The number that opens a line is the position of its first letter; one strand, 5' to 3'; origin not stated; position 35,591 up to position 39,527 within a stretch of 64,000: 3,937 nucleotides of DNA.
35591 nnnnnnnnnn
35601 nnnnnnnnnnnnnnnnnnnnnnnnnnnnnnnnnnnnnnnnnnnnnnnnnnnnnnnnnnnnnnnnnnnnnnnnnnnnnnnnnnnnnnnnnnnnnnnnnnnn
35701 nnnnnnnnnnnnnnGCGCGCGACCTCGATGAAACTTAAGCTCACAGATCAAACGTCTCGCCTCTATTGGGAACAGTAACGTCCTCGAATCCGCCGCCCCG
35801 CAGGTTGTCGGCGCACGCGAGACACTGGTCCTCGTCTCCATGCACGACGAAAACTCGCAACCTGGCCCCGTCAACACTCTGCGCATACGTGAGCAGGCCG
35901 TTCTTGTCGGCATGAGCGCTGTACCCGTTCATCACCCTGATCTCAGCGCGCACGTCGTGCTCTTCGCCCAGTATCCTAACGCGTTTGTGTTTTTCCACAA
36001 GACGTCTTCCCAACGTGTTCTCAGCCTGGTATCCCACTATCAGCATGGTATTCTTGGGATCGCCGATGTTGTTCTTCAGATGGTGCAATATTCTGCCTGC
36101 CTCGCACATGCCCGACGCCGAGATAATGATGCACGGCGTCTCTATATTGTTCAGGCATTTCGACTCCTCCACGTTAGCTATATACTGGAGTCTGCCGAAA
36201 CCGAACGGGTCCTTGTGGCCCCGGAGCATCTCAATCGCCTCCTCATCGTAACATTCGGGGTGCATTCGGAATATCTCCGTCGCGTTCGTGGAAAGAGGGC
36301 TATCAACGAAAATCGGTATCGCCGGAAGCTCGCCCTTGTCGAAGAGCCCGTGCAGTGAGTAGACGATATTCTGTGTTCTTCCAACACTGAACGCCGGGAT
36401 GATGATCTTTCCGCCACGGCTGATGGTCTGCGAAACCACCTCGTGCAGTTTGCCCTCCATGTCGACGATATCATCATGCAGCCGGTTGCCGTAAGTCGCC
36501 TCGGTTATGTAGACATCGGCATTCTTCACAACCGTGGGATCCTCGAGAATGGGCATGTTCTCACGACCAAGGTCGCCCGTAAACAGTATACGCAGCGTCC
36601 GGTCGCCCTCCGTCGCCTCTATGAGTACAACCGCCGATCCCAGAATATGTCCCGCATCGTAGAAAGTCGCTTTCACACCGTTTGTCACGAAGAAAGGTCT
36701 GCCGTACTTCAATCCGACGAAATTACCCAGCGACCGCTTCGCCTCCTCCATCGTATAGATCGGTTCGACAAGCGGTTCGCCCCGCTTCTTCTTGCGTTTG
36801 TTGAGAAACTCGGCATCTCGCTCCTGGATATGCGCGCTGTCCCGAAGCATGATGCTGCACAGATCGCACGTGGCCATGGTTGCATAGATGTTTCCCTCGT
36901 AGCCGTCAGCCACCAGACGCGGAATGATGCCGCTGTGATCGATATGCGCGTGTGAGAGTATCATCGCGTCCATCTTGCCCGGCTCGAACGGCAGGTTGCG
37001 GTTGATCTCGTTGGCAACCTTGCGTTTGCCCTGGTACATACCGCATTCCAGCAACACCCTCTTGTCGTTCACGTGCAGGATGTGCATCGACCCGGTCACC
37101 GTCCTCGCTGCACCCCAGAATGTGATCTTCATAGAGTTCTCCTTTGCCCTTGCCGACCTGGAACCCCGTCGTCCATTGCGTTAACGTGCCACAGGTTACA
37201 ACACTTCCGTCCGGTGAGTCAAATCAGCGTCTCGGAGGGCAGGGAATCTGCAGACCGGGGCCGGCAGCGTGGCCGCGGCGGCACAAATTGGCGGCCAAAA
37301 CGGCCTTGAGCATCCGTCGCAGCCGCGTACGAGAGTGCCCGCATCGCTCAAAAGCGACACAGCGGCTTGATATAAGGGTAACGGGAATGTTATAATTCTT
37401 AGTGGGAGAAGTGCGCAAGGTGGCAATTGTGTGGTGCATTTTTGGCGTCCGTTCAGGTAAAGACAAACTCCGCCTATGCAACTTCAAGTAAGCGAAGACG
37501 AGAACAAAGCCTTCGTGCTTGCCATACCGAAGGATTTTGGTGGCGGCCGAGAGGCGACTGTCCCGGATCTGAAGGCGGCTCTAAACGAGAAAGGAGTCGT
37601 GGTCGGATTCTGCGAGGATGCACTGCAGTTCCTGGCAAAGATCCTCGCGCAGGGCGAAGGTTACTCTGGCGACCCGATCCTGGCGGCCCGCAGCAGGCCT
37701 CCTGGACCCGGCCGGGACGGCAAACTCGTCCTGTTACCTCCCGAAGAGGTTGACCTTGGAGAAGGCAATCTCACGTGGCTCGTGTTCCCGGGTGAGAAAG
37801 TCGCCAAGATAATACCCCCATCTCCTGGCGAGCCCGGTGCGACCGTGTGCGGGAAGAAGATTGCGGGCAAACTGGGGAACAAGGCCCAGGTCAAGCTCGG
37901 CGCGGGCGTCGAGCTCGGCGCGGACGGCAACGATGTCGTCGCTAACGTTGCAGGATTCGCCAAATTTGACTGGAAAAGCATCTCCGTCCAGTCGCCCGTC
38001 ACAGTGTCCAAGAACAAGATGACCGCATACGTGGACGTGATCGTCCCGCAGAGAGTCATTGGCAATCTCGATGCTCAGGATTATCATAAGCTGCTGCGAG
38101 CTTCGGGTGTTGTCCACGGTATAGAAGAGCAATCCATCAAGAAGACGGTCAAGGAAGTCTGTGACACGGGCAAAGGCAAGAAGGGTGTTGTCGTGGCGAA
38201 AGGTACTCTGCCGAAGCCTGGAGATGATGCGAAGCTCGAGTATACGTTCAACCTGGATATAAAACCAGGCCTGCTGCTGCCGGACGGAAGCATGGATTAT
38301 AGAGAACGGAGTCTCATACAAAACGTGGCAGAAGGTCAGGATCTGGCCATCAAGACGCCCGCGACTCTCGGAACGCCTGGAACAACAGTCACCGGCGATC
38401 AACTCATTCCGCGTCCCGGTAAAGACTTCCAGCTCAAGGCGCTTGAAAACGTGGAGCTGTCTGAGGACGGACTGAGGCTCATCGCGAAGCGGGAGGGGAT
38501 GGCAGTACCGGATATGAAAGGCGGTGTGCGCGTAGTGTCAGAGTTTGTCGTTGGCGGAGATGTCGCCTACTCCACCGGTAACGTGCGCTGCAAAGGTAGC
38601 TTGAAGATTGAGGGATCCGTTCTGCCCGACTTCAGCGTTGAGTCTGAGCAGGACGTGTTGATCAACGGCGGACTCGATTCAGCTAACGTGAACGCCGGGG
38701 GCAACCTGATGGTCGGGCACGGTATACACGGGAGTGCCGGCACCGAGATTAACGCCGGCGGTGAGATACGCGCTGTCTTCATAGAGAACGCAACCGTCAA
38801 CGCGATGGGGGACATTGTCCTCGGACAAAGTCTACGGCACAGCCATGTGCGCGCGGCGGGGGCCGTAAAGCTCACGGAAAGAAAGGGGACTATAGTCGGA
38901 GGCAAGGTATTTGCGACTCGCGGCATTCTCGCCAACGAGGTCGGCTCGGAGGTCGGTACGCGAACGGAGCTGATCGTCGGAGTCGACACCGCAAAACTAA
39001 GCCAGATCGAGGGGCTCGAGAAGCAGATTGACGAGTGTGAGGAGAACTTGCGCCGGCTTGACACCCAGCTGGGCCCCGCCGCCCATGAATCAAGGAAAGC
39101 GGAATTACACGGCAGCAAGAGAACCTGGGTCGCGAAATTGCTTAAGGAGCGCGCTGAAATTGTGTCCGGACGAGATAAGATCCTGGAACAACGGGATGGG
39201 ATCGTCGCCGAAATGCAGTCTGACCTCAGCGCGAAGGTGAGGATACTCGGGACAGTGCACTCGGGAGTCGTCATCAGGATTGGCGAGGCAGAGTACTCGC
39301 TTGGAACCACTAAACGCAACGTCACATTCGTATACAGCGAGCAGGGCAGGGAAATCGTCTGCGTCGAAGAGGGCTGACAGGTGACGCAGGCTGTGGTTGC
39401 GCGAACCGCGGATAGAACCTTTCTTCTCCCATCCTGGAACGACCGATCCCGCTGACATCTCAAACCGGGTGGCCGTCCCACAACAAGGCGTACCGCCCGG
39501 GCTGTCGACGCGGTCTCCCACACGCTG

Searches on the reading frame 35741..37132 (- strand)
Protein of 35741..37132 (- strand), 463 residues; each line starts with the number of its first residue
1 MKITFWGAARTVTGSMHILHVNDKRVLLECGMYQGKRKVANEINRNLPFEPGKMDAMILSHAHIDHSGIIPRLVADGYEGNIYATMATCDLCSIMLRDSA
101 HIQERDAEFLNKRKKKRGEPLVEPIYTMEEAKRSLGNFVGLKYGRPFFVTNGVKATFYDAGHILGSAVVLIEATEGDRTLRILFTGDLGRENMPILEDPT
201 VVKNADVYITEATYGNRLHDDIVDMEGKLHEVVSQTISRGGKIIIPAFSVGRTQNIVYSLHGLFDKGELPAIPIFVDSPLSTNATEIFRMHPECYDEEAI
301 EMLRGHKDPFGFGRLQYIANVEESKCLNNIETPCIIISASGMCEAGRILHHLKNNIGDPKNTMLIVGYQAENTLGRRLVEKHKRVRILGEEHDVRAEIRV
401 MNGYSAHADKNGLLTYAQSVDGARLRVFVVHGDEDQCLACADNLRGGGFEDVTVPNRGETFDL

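Call 35: search_protein_families(library=pfam, proteins=[window:35741-37132:-], max_evalue=0.00001)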
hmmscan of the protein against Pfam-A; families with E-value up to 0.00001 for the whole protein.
window:35741-37132:- (463 aa): 4 families
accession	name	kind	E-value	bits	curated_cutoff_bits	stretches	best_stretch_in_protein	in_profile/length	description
PF10996.14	Beta-Casp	-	4.8e-41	140.5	27.7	1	253-378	1-120/120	Beta-Casp domain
PF07521.17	RMMBL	-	1.3e-12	47.9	21.6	1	392-452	2-60/63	Zn-dependent metallo-hydrolase RNA specificity domain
PF16661.11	Lactamase_B_6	-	7.9e-09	35.6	27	1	18-174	1-152/193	Metallo-beta-lactamase superfamily domain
PF00753.33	Lactamase_B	-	7.3e-06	26.5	22.7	0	18-71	10-61/196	Metallo-beta-lactamase superfamily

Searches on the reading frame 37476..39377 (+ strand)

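Call 35: search_protein_families(library=pfam, proteins=[window:37476-39377:+], max_evalue=0.00001)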
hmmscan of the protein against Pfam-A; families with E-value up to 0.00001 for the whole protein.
window:37476-39377:+ (633 aa): 2 families
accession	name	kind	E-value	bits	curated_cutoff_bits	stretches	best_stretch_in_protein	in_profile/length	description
PF20250.3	FapA_N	-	5.1e-69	231.6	27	2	175-344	3-174/178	Flagellar Assembly Protein A N-terminal region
PF03961.19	FapA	-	2.8e-58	198.1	31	1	357-623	3-270/272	Flagellar Assembly Protein A beta solenoid domain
